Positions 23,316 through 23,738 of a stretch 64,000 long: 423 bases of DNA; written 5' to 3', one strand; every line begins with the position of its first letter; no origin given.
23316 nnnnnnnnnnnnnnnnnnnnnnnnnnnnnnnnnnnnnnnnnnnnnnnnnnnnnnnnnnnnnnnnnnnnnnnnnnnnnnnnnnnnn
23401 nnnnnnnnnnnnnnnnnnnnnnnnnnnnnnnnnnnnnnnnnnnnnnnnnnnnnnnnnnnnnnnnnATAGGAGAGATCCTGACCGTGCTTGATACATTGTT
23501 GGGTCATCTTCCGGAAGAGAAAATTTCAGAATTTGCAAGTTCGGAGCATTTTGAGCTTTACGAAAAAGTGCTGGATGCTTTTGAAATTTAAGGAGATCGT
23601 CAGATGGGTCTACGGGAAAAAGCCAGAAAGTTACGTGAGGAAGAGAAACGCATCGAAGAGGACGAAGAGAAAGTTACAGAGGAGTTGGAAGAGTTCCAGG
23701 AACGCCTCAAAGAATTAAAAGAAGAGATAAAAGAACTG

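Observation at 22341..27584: Double-zinc-ribbon protein plus 1326-aa pure coiled-coil protein, in the same reading frame across a single TAA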

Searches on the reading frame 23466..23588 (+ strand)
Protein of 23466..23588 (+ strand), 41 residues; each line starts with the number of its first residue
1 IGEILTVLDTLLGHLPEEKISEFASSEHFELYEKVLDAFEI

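Call 52: find_related_loci(query=A5, collection=metagenome_contigs, flank=6000)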
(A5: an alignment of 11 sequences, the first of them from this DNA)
Query A5 (41 aa) in metagenome_contigs; peptide patterns used: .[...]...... (x = any residue, [..] = any of these).
310 stretches matched a pattern; 50 encode a relative of the query (tblastn E <= 1e-3); 50 distinct loci.
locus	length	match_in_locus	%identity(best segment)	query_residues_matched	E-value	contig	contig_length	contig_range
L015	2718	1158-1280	100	1-41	5e-24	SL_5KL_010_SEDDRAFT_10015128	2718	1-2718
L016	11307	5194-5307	82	4-41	6e-17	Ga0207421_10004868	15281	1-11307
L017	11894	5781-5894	76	4-41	2e-16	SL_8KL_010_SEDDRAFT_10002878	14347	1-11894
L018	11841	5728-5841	76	4-41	5e-16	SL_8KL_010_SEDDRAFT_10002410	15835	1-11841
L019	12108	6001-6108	78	4-39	1e-14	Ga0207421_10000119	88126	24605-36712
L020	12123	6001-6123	78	1-41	7e-13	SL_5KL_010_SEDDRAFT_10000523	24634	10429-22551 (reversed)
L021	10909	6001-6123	54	1-41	3e-11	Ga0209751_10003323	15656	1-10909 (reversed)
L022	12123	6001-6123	54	1-41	3e-11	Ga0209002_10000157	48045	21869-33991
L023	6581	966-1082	62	3-41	5e-11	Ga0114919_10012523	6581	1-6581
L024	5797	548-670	54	1-41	4e-11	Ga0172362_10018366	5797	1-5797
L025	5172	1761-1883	54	1-41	5e-11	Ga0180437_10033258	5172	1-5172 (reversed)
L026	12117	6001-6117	62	3-41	7e-11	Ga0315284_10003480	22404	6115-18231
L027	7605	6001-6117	62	3-41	6e-11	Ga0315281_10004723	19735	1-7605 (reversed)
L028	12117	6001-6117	62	3-41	7e-11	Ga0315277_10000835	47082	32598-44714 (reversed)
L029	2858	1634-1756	51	1-41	1e-10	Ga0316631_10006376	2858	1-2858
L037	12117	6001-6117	56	1-39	5e-10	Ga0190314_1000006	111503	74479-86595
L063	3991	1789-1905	41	1-39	2e-6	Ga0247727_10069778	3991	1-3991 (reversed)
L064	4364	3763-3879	54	1-39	8e-5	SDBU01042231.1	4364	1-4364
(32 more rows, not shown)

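Call 57: search_protein_families(library=pfam, proteins=[L026:6167-7000:+, L037:6184-6800:+, L064:3885-4361:+, L025:1964-2700:+, L063:1911-3728:+, L024:673-2427:+, L037:4624-6123:+, L026:4600-6117:+], max_evalue=0.01)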
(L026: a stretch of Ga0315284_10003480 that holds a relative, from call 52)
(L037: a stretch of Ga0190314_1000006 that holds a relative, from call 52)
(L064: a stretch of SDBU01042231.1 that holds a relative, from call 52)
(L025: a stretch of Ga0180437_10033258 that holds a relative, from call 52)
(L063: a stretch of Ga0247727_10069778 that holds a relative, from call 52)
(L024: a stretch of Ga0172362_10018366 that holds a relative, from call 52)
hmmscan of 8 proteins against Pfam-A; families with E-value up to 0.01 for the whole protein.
L026:6167-7000:+ (278 aa): 2 families
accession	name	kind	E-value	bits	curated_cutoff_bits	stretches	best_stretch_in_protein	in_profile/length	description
PF05763.18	DUF835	-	3.8e-30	104.9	33.1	1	69-194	9-135/136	Protein of unknown function (DUF835)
PF05615.18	THOC7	-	0.009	16.8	28.7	0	219-278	52-111/136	Tho complex subunit 7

L037:6184-6800:+ (205 aa): 7 families
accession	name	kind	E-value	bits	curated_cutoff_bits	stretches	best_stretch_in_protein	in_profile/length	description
PF14520.12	HHH_5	-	6.1e-16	59.1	27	1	42-95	3-56/57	Helix-hairpin-helix domain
PF00633.29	HHH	-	5.4e-10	39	24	1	42-59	12-29/30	Helix-hairpin-helix motif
PF12826.13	HHH_2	-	2e-06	28.3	27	1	45-101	7-62/64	Helix-hairpin-helix motif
PF10391.15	DNA_pol_lambd_f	-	3.4e-06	27.2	29.8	1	42-76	2-36/51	Fingers domain of DNA polymerase lambda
PF12836.13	HHH_3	-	3.9e-05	24.1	27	0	74-97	14-37/65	Helix-hairpin-helix motif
PF11731.14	Cdd1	-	0.0044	17.6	25.5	0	40-72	5-37/86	Pathogenicity locus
PF14229.12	DUF4332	-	0.0092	16.6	23.2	0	9-75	20-87/122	Domain of unknown function (DUF4332)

L064:3885-4361:+ (159 aa): 4 families
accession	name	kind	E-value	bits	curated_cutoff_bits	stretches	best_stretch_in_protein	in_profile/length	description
PF14520.12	HHH_5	-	5.2e-11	43.3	27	1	108-151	12-55/57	Helix-hairpin-helix domain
PF00633.29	HHH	-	7.2e-09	35.5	24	1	122-149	2-29/30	Helix-hairpin-helix motif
PF12826.13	HHH_2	-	1.6e-06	28.6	27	1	110-149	15-53/64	Helix-hairpin-helix motif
PF12836.13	HHH_3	-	0.00016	22.1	27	1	127-149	10-32/65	Helix-hairpin-helix motif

L025:1964-2700:+ (245 aa): 2 families
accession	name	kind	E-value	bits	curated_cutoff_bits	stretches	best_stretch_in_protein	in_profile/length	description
PF05763.18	DUF835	-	3.4e-29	101.8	33.1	1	56-185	7-136/136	Protein of unknown function (DUF835)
PF23365.1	DUF7090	-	0.00071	19.8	27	1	106-183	96-174/192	Family of unknown function (DUF7090)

L063:1911-3728:+ (606 aa): 0 families

L024:673-2427:+ (585 aa): 3 families
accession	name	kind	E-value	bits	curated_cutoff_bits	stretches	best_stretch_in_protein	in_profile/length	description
PF00437.27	T2SSE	-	1.8e-34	119.5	24.9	1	208-472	16-279/370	Type II/IV secretion system protein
PF23989.1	PilB3_C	-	8.8e-05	23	27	1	518-576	9-67/83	PilB3-like, C-terminal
PF01580.24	FtsK_SpoIIIE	-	0.0074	16.2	24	0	324-346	38-61/221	FtsK/SpoIIIE family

L037:4624-6123:+ (500 aa): 16 families
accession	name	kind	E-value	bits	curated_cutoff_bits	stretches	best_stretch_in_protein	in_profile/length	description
PF13240.11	Zn_Ribbon_1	-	5.3e-09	36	25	1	44-62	2-20/23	zinc-ribbon domain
PF13248.11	Zn_ribbon_3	-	1.3e-08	34.5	27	2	41-65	2-26/26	zinc-ribbon domain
PF12773.13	DZR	-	1.4e-08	35.2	27.3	1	14-62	1-45/45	Double zinc ribbon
PF18912.6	DZR_2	-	1.1e-06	28.8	27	1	4-61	3-55/56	Double zinc ribbon domain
PF10571.15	UPF0547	-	9.4e-06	26.1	29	1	42-67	1-26/26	Uncharacterised protein family UPF0547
PF13166.12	AAA_13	-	5.9e-05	22.4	36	0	101-301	266-457/713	AAA domain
PF17032.10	Zn_ribbon_15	-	0.00035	21.7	28.9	1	12-62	24-73/73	zinc-ribbon family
PF04048.20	Sec8_N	-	0.00047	20.5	26.8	1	380-474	39-135/142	Exocyst complex component Sec8 N-terminal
PF25764.1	KIF21A_4th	-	0.00095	19.3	33.1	1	374-463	58-140/183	KIF21A-like domain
PF08227.16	DASH_Hsk3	-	0.0019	19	24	0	193-223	12-42/45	DASH complex subunit Hsk3 like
PF09787.14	Golgin_A5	-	0.0021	18.1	31.7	1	373-463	57-144/305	Golgin subfamily A member 5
PF06810.17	Phage_scaffold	-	0.0022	18.4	35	1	386-462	6-92/170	Phage capsid assembly scaffolding protein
PF05615.18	THOC7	-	0.003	18.3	28.7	1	415-465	75-125/136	Tho complex subunit 7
PF24760.1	TPR_IF140_C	-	0.0033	18.3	27.4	1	405-473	18-87/124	IF140 C-terminal TPR domain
PF00669.25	Flagellin_N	-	0.008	16.7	26.6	0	164-214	79-127/139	Bacterial flagellin N-terminal helical region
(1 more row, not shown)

L026:4600-6117:+ (506 aa): 4 families
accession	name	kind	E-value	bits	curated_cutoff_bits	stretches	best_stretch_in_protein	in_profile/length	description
PF12773.13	DZR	-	5.6e-06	26.9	27.3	2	17-65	1-45/45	Double zinc ribbon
PF13248.11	Zn_ribbon_3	-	0.00034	20.4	27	0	45-67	3-25/26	zinc-ribbon domain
PF15372.11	DUF4600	-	0.0035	18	27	0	271-350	17-98/128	Domain of unknown function (DUF4600)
PF18912.6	DZR_2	-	0.0084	16.4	27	0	30-68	9-46/56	Double zinc ribbon domain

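Call 66: search_protein_families(library=pfam, proteins=[L026:278-1201:+, L026:1210-2292:-, L026:2130-3851:-, L026:3959-4474:+, L026:11479-12105:-, L037:701-3046:-, L037:3277-4620:+, L037:9948-11597:+, L037:11643-12116:+, L022:6131-7330:+], max_evalue=0.001)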
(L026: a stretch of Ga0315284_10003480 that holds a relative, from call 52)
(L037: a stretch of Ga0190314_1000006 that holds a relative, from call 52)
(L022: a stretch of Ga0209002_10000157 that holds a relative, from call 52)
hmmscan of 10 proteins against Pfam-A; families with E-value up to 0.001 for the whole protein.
L026:278-1201:+ (308 aa): 2 families
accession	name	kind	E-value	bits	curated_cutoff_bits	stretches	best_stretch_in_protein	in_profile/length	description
PF01545.26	Cation_efflux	-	1.4e-43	149.4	26.6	1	17-209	3-198/198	Cation efflux family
PF16916.11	ZT_dimer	-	2.7e-22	79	26.7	1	215-291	3-78/78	Dimerisation domain of Zinc Transporter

L026:1210-2292:- (361 aa): 1 family
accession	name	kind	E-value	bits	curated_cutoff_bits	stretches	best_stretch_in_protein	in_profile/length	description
PF01555.25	N6_N4_Mtase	-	4.3e-39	135.2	26.7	1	100-342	1-216/221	DNA methylase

L026:2130-3851:- (574 aa): 0 families

L026:3959-4474:+ (172 aa): 2 families
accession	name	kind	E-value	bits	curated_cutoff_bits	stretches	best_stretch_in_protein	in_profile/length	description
PF00881.29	Nitroreductase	-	4.5e-34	118.5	23.5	2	7-69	1-63/167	Nitroreductase family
PF14512.11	TM1586_NiRdase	-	1.3e-21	77.7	27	3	102-169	86-152/215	Putative TM nitroreductase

L026:11479-12105:- (209 aa): 1 family
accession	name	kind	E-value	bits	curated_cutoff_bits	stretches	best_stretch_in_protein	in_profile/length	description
PF01941.24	AdoMet_Synthase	-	5.5e-83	279.5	27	1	1-204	192-394/395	S-adenosylmethionine synthetase (AdoMet synthetase)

L037:701-3046:- (782 aa): 28 families (the best 25 are shown)
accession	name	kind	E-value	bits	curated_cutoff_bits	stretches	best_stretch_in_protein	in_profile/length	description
PF13424.12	TPR_12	-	5.4e-43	145.5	30.1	3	496-564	7-77/77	Tetratricopeptide repeat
PF07719.23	TPR_2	-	2.1e-28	96.5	27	1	533-563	2-32/34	Tetratricopeptide repeat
PF00515.34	TPR_1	-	1.2e-26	91.9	27.8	1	533-563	2-32/34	Tetratricopeptide repeat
PF13191.12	AAA_16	-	3.2e-24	86.8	32.6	1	7-172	2-165/167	AAA ATPase domain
PF17874.7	TPR_MalT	-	1.9e-19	70.6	45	2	498-608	46-158/336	MalT-like TPR region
PF13176.12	TPR_7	-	1.2e-18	66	27.9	0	534-566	1-33/36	Tetratricopeptide repeat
PF13374.12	TPR_10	-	3.1e-18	65.6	27.5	0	611-641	1-31/42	Tetratricopeptide repeat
PF13181.12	TPR_8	-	2e-17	62.2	25.7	0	732-758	1-27/34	Tetratricopeptide repeat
PF14938.12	SNAP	-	1.5e-15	57.8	25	2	607-757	30-180/282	Soluble NSF attachment protein, SNAP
PF13428.12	TPR_14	-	1.7e-14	53.3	23.5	0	654-681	3-30/44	Tetratricopeptide repeat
PF13414.12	TPR_11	-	1e-11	44.8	26.8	0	579-625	1-41/42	TPR repeat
PF12895.13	ANAPC3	-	1.8e-10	41.4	27.2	0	698-741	29-71/82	Anaphase-promoting complex, cyclosome, subunit 3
PF13432.12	TPR_16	-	3.6e-10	40.5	32.7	0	498-562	3-61/65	Tetratricopeptide repeat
PF13401.12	AAA_22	-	5.9e-09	36.8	27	1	30-165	6-110/130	AAA domain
PF01637.24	ATPase_2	-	1.4e-08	35.2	33.2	1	7-150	1-121/225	ATPase domain predominantly from Archaea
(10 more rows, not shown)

L037:3277-4620:+ (448 aa): 3 families
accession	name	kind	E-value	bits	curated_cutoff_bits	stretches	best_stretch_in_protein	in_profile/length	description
PF13393.11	tRNA-synt_His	-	4.8e-64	217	25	1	9-323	1-308/308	Histidyl-tRNA synthetase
PF03129.25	HGTP_anticodon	-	1e-13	51.7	21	1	338-418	2-83/94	Anticodon binding domain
PF00587.30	tRNA-synt_2b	-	1.1e-10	42.4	29.3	1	64-273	1-110/179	tRNA synthetase class II core domain (G, H, P, S and T)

L037:9948-11597:+ (550 aa): 0 families

L037:11643-12116:+ (158 aa): 1 family
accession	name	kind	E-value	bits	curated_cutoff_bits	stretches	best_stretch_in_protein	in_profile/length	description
PF07837.17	FTCD_N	-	9.6e-64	214.8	27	1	10-157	1-149/176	Formiminotransferase domain, N-terminal subdomain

L022:6131-7330:+ (400 aa): 0 families

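Call 69: find_homologous_proteins(query=A4, max_evalue=1)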
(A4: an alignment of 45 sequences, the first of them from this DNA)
Query A4 (45 sequences) (41 aa, profile of the alignment): 17 proteins with E <= 1 among 418 candidates.
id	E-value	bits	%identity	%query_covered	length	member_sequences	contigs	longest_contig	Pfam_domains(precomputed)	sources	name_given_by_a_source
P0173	1.1e-16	78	56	100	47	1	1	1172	PF27359.1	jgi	jgi:hypothetical protein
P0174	2.6e-15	73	50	98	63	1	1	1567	PF27359.1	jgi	-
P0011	5.4e-15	72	53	98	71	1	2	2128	PF27359.1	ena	-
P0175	7.2e-15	72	50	98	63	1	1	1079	PF27359.1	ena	-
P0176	2.6e-14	70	60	85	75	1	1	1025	PF27359.1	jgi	-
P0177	6.0e-14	69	39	100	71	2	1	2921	-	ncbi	-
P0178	6.4e-14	69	49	100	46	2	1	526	PF27359.1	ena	-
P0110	9.4e-14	68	58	93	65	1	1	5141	PF27359.1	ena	-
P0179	1.3e-13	68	38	95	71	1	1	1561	-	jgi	jgi:hypothetical protein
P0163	2.0e-13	67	38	95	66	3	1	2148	-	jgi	-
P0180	3.3e-13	66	41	95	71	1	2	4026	-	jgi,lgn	jgi:hypothetical protein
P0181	1.2e-12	65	47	93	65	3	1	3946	PF27359.1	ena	-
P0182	1.9e-12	64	38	95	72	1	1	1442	-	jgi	jgi:hypothetical protein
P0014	5.5e-12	63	52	80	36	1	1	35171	-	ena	-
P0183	8.8e-12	62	50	93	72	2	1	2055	PF27359.1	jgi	-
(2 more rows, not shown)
